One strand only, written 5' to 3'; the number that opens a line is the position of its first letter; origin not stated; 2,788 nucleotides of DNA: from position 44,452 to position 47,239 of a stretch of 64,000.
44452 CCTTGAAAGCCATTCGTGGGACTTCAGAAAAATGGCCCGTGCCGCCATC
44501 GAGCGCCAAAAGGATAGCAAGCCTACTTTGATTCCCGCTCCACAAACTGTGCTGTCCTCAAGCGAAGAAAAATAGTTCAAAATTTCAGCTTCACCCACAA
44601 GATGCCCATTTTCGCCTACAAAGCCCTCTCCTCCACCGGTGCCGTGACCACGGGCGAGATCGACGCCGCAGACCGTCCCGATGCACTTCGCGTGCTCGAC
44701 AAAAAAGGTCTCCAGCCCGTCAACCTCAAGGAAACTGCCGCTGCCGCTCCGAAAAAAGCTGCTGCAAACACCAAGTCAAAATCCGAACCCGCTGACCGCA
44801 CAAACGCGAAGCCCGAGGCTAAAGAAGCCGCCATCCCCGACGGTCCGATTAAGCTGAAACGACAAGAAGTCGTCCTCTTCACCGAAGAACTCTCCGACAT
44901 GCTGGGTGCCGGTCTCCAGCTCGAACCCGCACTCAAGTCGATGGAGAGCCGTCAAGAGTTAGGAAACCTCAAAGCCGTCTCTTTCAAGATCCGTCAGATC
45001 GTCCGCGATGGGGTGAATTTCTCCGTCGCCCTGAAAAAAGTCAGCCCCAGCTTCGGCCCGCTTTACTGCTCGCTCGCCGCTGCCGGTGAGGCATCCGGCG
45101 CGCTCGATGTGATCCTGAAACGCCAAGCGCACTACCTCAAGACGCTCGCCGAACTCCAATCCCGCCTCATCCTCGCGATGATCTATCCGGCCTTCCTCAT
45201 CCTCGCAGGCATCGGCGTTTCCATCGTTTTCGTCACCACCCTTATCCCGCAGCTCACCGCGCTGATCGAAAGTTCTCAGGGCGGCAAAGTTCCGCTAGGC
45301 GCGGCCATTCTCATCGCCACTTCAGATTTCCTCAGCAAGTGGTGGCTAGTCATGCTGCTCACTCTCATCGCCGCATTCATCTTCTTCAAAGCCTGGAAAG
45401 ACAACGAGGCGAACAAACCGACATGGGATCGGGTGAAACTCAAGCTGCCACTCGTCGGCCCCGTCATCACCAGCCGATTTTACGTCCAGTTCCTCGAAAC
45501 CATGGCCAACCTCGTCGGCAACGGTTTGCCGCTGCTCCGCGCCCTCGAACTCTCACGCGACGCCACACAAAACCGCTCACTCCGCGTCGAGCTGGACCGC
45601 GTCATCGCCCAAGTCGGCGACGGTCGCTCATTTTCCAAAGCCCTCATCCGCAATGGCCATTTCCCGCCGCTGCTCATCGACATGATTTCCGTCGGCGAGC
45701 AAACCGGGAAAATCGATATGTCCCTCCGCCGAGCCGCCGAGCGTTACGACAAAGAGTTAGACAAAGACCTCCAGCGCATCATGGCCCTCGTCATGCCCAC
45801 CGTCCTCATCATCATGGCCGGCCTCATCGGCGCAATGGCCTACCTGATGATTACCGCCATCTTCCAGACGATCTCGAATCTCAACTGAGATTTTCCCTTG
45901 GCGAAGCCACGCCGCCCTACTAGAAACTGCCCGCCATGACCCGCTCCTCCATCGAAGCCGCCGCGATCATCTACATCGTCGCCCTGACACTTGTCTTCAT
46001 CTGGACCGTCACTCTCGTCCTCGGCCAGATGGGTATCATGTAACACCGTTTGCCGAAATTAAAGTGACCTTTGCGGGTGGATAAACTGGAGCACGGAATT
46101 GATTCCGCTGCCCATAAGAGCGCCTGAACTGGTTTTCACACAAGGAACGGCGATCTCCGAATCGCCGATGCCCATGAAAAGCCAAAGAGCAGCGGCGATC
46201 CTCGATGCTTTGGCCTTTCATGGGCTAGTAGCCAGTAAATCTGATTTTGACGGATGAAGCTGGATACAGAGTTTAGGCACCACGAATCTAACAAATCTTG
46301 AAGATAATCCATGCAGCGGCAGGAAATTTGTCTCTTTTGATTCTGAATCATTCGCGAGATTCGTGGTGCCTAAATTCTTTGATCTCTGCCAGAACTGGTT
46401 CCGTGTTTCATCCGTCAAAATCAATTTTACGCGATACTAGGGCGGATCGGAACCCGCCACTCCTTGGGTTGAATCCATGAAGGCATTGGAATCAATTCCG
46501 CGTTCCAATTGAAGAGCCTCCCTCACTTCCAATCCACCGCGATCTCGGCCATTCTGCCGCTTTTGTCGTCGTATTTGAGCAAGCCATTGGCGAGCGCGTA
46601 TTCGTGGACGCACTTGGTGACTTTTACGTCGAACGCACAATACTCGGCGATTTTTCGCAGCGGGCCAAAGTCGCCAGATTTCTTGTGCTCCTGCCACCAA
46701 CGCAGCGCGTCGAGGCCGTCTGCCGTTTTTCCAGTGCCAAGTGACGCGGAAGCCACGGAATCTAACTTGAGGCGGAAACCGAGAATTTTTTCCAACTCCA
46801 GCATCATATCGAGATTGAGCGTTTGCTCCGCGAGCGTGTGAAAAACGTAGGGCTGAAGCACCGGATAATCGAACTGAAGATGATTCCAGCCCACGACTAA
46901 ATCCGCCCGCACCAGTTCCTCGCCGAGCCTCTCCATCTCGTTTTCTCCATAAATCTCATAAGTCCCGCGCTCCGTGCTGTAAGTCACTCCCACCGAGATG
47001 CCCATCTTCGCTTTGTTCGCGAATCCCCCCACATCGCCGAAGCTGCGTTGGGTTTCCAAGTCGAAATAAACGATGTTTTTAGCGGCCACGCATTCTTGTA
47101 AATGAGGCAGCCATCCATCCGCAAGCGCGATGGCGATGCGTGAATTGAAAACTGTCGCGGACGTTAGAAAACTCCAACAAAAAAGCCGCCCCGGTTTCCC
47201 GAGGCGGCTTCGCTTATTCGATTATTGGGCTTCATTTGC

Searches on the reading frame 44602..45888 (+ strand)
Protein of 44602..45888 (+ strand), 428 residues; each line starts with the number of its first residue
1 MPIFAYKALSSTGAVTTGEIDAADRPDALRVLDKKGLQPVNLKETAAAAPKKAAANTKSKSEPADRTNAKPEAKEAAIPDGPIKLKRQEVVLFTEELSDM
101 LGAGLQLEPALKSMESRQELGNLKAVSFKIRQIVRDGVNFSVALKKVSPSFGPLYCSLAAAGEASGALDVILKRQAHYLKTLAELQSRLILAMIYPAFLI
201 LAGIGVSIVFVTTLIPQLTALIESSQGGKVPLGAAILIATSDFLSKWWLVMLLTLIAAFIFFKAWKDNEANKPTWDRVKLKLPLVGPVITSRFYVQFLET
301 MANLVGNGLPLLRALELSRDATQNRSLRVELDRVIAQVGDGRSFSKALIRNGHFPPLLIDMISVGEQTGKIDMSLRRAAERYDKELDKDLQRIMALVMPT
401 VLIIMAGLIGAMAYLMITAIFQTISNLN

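Call 21: search_protein_families(library=pfam, proteins=[window:44602-45888:+], max_evalue=0.0001)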
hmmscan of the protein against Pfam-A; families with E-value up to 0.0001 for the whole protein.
window:44602-45888:+ (428 aa): 1 family
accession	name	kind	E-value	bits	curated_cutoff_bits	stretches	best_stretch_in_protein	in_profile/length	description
PF00482.28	T2SSF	-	8.2e-51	171.6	25.2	2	297-418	1-124/125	Type II secretion system (T2SS), protein F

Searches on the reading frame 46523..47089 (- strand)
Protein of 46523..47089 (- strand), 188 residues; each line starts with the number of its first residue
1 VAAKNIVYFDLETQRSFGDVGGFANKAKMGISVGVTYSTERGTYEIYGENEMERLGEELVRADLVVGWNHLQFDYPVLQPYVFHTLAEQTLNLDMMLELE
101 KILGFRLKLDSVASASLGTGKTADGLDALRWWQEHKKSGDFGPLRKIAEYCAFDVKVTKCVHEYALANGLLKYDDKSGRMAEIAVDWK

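Call 3: search_protein_families(library=padloc, proteins=[window:46523-47089:-], max_evalue=0.01)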
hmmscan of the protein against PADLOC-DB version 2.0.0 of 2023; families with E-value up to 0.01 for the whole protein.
window:46523-47089:- (188 aa): 0 families

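Call 4: search_protein_families(library=pfam, proteins=[window:46523-47089:-], max_evalue=0.01)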
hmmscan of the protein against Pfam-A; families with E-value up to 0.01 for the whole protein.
window:46523-47089:- (188 aa): 2 families
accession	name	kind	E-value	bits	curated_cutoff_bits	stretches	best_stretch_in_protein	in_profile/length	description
PF13482.12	RNase_H_2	-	1.2e-10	42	22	1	7-163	1-162/165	RNase_H superfamily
PF10108.15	DNA_pol_B_exo2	-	0.0083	16.3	24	0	104-170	118-179/213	Predicted 3'-5' exonuclease related to the exonuclease domain of PolB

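Call 22: search_protein_families(library=ncbifam, proteins=[window:46523-47089:-], max_evalue=0.001)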
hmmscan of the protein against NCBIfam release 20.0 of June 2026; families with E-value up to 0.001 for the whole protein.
window:46523-47089:- (188 aa): 1 family
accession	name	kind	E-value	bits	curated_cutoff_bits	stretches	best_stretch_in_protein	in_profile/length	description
TIGR03491.1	TIGR03491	subfamily_domain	0.00097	18.2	97.45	0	121-164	418-461/462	TM0106 family RecB-like putative nuclease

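Call 46: find_homologous_proteins(query=window:46523-47089:-, max_evalue=1e-20)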
Query window:46523-47089:- (188 aa): 3191 proteins with E <= 1e-20 among 3380 candidates; the best 120 are listed.
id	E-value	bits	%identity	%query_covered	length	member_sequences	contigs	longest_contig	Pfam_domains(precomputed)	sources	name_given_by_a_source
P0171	7.3e-114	396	91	100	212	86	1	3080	PF13482.13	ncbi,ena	-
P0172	3.4e-113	394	91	100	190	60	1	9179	PF13482.13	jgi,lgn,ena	-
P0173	5.0e-113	393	92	98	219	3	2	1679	PF13482.13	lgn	-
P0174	6.9e-112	390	89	100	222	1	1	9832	PF13482.13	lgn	-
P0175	1.6e-111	389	89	100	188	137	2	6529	PF13482.13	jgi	jgi:hypothetical protein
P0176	2.1e-111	388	90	99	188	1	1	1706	PF13482.13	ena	-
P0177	3.1e-111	388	90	99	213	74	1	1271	PF13482.13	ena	-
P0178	3.4e-111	387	90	100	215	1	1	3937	PF13482.13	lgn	-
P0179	3.9e-111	387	90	100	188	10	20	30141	PF13482.13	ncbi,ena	-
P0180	4.9e-111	387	89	100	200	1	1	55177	PF13482.13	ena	-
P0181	6.2e-111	387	89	100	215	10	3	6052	PF13482.13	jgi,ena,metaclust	metaclust:\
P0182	7.1e-111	386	89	100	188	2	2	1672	PF13482.13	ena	-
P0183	8.3e-111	386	89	100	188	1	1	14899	PF13482.13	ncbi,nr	ncbi:MAG: helicase [Verrucomicrobia bacterium]|nr:MAG: helicase [Verrucomicrobiota bacterium]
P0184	8.6e-111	386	89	100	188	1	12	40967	PF13482.13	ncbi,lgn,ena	-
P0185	1.3e-110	386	89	99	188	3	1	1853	PF13482.13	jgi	-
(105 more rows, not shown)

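Call 47: find_encoding_contigs(protein=P0179, flank=10000, max_places=4)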
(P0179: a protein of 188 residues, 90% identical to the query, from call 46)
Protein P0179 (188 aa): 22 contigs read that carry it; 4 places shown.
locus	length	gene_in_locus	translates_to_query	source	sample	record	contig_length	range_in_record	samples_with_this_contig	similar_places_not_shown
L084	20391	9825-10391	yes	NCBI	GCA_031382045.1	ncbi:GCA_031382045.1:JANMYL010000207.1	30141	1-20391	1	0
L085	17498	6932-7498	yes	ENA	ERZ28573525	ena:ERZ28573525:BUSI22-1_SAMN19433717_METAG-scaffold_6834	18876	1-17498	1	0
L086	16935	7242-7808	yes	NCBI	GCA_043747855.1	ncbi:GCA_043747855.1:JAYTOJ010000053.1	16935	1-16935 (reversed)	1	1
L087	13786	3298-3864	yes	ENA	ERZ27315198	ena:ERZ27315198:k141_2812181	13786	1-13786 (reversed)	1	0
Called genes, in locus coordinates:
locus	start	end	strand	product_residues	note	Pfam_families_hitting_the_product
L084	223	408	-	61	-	-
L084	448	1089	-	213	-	-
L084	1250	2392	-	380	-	PF22660:RS_preATP-grasp-like, PF02222:ATP-grasp, PF17769:PurK_C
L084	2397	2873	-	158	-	PF00731:AIRC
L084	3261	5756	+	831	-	PF13385:Laminin_G_3, PF18884:TSP3_bac (weak)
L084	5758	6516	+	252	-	-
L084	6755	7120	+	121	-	PF02410:RsfS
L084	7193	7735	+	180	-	PF04542:Sigma70_r2, PF22029:PhyR_sigma2 (weak), PF08281:Sigma70_r4_2, PF04545:Sigma70_r4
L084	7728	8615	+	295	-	-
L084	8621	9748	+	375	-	PF00668:Condensation (faint)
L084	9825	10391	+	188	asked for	PF13482:RNase_H_2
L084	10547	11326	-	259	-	PF01138:RNase_PH, PF03725:RNase_PH_C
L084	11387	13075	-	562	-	PF07719:TPR_2 (faint), PF13428:TPR_14 (faint), PF13174:TPR_6 (faint), PF13424:TPR_12 (faint), PF00515:TPR_1 (faint)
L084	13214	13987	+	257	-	PF03807:F420_oxidored, PF14748:P5CR_dimer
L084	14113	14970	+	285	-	PF24575:TPR_Slam (faint), PF00515:TPR_1 (faint), PF07719:TPR_2 (faint), PF13174:TPR_6 (faint), PF13181:TPR_8 (faint), PF13428:TPR_14 (faint), PF13525:YfiO (faint), PF13432:TPR_16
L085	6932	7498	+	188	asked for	PF13482:RNase_H_2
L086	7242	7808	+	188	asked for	PF13482:RNase_H_2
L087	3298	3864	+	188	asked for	PF13482:RNase_H_2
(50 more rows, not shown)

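Call 48: find_encoding_contigs(protein=P0180, flank=10000, max_places=2)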
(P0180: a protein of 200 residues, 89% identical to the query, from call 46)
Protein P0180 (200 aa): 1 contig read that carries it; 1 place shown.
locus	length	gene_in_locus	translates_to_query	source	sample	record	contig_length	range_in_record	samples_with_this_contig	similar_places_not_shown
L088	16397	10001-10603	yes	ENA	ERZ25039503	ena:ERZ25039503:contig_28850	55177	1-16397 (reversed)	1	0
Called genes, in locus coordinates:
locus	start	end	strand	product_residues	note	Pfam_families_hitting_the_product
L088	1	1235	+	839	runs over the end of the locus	PF00675:Peptidase_M16, PF05193:Peptidase_M16_C, PF00675:Peptidase_M16, PF05193:Peptidase_M16_C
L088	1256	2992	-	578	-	PF00664:ABC_membrane, PF02463:SMC_N (weak), PF00005:ABC_tran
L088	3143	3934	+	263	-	-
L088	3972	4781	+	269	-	PF24161:CCDC39 (weak)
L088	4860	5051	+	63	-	-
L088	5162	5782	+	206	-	PF00730:HhH-GPD, PF00633:HHH (weak)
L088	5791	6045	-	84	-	-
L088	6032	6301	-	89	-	PF04820:Trp_halogenase (weak)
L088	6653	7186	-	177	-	PF00890:FAD_binding_2, PF01134:GIDA (weak), PF01266:DAO (weak), PF01494:FAD_binding_3, PF03486:HI0933_like (weak), PF04820:Trp_halogenase, PF12831:FAD_oxidored, PF13450:NAD_binding_8, +1 more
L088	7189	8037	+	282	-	PF01266:DAO (faint), PF01494:FAD_binding_3 (weak), PF04820:Trp_halogenase (faint), PF05834:Lycopene_cycl, PF12831:FAD_oxidored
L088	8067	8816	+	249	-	-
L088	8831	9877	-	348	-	PF02826:2-Hacid_dh_C, PF03446:NAD_binding_2 (weak), PF03807:F420_oxidored, PF07991:KARI_N, PF02153:PDH_N (weak), PF01450:KARI_C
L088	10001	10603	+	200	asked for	PF13482:RNase_H_2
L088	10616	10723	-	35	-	-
